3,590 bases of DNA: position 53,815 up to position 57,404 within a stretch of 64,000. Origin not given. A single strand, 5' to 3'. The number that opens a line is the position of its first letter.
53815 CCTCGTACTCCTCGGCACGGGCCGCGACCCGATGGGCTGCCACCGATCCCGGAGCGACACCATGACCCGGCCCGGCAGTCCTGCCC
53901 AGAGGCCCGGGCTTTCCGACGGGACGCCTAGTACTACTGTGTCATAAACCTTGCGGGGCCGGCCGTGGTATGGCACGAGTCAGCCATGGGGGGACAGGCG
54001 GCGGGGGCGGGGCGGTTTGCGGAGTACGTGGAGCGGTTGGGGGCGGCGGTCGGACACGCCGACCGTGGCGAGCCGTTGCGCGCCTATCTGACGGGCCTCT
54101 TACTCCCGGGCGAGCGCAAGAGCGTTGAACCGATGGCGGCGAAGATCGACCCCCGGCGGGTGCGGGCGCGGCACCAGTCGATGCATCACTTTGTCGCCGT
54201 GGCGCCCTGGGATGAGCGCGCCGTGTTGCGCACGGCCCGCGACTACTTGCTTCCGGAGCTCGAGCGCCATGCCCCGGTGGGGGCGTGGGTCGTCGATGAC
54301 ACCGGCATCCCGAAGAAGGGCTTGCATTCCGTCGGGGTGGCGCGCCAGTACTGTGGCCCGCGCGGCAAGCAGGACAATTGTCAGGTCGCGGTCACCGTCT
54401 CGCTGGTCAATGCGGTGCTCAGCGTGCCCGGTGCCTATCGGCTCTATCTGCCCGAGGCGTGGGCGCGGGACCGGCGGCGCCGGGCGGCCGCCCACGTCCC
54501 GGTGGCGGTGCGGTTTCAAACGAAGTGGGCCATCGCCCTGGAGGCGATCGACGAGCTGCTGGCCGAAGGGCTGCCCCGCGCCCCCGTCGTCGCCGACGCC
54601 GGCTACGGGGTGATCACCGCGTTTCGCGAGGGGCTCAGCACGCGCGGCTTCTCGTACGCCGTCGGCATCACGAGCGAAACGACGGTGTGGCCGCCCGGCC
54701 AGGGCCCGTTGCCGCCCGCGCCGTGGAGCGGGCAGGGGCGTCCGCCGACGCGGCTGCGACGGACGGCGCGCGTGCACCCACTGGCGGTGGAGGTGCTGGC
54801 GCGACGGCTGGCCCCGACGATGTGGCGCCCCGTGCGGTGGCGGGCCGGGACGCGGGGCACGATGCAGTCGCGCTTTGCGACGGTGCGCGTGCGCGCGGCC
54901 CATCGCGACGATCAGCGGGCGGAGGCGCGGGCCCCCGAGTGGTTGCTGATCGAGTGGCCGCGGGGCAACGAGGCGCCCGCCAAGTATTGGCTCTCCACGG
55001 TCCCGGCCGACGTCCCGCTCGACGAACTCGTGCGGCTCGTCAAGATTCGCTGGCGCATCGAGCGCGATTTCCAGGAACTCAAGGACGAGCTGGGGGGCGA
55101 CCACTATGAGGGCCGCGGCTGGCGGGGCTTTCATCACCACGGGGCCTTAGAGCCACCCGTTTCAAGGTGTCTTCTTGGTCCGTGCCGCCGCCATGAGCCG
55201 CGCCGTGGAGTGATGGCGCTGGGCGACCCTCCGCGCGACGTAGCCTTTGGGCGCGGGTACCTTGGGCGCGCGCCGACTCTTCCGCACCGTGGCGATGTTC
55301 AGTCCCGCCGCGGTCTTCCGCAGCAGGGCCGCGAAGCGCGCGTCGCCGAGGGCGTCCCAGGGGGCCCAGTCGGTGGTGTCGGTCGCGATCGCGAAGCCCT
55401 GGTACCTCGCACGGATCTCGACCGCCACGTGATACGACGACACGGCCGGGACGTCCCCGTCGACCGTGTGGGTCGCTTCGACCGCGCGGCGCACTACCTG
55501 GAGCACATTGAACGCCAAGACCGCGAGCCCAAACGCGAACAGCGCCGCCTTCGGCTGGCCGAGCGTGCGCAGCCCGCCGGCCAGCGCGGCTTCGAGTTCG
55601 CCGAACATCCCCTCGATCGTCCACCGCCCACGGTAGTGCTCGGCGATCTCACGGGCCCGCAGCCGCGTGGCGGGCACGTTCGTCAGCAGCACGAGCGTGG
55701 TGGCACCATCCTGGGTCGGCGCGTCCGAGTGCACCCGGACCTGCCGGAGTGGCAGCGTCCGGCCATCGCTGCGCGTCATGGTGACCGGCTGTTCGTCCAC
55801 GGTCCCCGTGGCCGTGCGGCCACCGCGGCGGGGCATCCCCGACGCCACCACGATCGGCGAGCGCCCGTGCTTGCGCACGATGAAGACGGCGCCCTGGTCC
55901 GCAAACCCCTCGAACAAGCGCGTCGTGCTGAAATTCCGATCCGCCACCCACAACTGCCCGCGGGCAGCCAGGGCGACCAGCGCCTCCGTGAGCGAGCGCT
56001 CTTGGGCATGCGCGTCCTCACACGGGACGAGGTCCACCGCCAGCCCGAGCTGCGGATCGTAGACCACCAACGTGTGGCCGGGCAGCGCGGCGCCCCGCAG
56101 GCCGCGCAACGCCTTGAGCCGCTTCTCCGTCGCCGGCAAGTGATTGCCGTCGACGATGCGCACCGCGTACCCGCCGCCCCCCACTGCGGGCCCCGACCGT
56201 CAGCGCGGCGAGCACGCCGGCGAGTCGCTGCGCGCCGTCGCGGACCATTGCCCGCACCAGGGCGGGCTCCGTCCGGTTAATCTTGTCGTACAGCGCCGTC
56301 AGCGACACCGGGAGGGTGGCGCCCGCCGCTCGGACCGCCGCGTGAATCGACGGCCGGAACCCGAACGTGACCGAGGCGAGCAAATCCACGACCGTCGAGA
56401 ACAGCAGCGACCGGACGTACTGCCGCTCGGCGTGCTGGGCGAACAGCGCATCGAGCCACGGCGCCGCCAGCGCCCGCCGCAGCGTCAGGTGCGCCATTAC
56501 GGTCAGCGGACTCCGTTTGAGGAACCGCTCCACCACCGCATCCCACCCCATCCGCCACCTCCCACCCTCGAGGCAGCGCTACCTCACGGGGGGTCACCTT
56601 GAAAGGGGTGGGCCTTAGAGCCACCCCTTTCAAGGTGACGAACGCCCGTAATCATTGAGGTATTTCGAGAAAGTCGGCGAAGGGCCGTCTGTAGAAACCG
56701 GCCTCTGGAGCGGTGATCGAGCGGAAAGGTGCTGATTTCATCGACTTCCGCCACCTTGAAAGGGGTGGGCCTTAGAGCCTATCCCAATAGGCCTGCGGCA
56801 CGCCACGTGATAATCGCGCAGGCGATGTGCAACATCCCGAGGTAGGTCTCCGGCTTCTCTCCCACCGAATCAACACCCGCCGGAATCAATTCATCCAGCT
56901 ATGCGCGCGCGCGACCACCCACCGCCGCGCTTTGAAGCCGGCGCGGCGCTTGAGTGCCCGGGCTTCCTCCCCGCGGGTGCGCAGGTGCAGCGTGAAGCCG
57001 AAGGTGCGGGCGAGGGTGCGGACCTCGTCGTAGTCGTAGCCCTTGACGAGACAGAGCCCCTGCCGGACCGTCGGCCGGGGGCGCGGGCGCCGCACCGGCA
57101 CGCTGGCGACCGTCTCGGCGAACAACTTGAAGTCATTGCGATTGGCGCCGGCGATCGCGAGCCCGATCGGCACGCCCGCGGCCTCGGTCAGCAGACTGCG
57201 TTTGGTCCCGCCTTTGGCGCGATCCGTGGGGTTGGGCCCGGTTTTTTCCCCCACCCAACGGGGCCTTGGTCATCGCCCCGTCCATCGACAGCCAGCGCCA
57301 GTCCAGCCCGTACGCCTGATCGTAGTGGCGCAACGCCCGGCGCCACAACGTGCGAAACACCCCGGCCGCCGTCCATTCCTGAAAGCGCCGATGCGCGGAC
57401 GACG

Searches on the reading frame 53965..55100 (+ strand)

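Call 32: search_protein_families(library=pfam, proteins=[window:53965-55100:+], max_evalue=0.001)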
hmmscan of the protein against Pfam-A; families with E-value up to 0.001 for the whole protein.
window:53965-55100:+ (378 aa): 2 families
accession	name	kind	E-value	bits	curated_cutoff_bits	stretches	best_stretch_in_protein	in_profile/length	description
PF13546.12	DDE_5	-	1.1e-82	278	27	1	26-299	3-272/272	DDE superfamily endonuclease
PF01609.27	DDE_Tnp_1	-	2.5e-08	34.3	23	1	197-377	67-175/200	Transposase DDE domain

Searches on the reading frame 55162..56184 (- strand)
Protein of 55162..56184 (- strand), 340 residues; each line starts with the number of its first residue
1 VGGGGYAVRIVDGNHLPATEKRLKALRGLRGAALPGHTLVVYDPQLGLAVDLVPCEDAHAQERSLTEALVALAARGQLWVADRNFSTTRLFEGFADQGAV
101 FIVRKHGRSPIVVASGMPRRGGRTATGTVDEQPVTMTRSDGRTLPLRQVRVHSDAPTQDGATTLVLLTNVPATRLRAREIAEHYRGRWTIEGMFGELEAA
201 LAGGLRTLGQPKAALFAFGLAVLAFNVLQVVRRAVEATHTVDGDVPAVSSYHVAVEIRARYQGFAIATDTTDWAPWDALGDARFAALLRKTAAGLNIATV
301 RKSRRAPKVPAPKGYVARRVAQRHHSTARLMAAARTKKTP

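Call 32: search_protein_families(library=pfam, proteins=[window:55162-56184:-], max_evalue=0.001)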
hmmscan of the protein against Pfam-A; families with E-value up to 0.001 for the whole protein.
window:55162-56184:- (340 aa): 1 family
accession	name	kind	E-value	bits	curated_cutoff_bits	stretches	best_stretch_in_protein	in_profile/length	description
PF01609.27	DDE_Tnp_1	-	3e-13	50.4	23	1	5-220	3-194/200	Transposase DDE domain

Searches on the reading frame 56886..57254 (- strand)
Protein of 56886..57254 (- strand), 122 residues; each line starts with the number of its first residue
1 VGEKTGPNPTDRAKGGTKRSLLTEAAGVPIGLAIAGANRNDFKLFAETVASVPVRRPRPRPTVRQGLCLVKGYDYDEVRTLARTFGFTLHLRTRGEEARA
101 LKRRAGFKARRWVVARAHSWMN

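Call 32: search_protein_families(library=pfam, proteins=[window:56886-57254:-], max_evalue=0.001)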
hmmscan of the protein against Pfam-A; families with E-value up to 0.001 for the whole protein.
window:56886-57254:- (122 aa): 2 families
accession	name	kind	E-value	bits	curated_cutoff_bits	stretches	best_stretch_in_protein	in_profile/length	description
PF13586.12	DDE_Tnp_1_2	-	0.00038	21.3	29.2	1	69-122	3-56/86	Transposase DDE domain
PF01609.27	DDE_Tnp_1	-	0.00054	20.2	23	1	8-115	28-164/200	Transposase DDE domain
